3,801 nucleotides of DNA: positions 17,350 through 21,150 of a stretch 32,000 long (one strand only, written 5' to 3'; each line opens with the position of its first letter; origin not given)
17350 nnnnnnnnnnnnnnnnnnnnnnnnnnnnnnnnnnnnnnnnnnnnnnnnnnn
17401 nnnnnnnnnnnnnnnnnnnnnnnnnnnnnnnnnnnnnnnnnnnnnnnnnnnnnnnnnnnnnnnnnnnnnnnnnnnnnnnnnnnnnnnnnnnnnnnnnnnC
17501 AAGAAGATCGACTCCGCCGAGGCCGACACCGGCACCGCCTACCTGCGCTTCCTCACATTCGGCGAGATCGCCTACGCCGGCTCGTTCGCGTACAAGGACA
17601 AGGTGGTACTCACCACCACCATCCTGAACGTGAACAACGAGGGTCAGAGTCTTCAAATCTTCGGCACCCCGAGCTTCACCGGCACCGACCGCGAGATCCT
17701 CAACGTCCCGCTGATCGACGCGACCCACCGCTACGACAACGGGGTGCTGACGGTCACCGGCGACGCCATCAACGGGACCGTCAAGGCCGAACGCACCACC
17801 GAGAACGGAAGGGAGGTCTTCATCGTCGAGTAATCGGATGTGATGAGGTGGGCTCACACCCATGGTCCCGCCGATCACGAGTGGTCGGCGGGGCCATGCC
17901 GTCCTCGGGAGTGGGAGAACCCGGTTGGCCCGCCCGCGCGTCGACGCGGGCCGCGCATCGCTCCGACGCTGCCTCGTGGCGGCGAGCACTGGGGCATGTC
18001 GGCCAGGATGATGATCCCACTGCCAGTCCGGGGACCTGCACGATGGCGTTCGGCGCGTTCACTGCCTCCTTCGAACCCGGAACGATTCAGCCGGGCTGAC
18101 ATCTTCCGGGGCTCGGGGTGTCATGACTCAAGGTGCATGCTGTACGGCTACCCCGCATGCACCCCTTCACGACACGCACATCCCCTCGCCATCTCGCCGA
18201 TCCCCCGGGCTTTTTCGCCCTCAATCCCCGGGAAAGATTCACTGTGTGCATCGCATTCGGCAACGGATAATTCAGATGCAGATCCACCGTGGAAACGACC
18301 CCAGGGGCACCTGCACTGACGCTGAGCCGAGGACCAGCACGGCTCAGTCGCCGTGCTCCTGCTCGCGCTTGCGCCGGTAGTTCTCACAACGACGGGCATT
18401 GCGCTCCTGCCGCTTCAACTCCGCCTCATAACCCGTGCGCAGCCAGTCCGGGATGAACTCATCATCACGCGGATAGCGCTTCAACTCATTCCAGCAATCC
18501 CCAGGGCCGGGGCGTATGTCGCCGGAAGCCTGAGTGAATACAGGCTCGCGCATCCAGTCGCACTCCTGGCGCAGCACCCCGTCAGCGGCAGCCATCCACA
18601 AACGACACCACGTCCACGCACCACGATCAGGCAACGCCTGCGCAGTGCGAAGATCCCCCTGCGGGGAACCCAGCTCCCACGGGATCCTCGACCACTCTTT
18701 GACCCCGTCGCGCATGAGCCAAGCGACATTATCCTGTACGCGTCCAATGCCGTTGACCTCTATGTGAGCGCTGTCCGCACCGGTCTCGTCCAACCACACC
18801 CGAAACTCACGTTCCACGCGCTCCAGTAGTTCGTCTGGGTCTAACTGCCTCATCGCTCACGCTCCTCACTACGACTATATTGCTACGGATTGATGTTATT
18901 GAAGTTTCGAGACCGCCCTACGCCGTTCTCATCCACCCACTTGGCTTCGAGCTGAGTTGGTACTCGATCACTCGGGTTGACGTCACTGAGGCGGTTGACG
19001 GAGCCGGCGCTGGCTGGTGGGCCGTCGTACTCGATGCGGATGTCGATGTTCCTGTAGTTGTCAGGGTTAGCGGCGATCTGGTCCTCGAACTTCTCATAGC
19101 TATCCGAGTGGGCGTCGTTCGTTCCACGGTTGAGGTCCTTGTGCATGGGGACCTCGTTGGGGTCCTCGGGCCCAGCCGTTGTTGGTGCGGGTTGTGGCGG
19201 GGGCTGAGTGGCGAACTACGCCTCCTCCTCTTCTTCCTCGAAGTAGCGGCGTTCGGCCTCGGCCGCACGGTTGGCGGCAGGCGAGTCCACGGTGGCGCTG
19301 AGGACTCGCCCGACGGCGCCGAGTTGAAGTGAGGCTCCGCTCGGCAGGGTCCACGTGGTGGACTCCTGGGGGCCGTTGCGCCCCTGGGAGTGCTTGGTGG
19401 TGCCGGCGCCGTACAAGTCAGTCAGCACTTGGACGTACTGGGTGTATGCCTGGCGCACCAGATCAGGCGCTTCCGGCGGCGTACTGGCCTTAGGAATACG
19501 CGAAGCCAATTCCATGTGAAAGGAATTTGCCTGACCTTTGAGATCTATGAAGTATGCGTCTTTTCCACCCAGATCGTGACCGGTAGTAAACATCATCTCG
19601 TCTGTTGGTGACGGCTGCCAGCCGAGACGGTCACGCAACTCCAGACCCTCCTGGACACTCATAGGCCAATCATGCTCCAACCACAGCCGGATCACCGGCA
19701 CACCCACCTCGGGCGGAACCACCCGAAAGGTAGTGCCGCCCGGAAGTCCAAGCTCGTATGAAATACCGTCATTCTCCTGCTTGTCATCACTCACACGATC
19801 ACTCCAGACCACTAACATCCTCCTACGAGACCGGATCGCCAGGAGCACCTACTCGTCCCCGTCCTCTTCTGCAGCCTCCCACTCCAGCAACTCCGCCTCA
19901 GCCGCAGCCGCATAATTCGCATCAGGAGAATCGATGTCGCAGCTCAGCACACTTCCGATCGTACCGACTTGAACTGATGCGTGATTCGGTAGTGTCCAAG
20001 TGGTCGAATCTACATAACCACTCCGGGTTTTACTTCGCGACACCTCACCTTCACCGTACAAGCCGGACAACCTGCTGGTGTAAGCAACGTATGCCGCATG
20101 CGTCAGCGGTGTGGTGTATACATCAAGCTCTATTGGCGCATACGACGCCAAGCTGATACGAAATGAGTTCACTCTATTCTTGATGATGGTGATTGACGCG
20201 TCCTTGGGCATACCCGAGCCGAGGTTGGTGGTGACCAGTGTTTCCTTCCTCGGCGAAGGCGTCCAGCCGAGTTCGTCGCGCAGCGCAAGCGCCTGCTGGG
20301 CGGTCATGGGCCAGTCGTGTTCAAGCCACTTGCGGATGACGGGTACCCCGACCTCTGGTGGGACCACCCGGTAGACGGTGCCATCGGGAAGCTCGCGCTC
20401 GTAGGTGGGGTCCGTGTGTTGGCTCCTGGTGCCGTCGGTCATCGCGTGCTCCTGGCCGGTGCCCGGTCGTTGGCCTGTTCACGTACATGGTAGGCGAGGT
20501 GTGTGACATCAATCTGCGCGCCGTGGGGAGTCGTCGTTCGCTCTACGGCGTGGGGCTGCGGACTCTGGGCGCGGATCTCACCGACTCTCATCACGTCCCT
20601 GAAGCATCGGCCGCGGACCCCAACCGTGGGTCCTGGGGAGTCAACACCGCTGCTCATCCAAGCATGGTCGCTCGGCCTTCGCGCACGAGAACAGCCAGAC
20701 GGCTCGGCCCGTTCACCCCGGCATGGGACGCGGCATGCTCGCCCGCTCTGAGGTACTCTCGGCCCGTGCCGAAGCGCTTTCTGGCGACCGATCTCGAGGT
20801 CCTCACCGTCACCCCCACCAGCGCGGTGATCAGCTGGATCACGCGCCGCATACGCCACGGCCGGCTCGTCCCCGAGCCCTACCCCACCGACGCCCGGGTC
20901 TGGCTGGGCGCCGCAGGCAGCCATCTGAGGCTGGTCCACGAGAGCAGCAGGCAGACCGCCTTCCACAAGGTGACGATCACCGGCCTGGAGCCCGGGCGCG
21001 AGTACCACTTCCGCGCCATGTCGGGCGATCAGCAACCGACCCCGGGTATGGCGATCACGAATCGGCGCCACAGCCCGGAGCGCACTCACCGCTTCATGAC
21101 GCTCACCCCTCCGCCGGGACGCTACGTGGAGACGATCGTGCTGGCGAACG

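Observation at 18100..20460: AT-richer accessory island of four unassignable genes inside a housekeeping backbone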

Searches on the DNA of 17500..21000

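Call 66: search_rna_families(source=window, start=17500, end=21000, threshold=evalue, max_evalue=1)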
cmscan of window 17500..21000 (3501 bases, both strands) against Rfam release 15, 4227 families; matches with E-value up to 1: 1.
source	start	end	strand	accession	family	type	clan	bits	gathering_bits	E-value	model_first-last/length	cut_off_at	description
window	17597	17642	+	RF00032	Histone3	Cis-reg;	-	19.1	34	0.093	1-46/46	no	Histone 3' UTR stem-loop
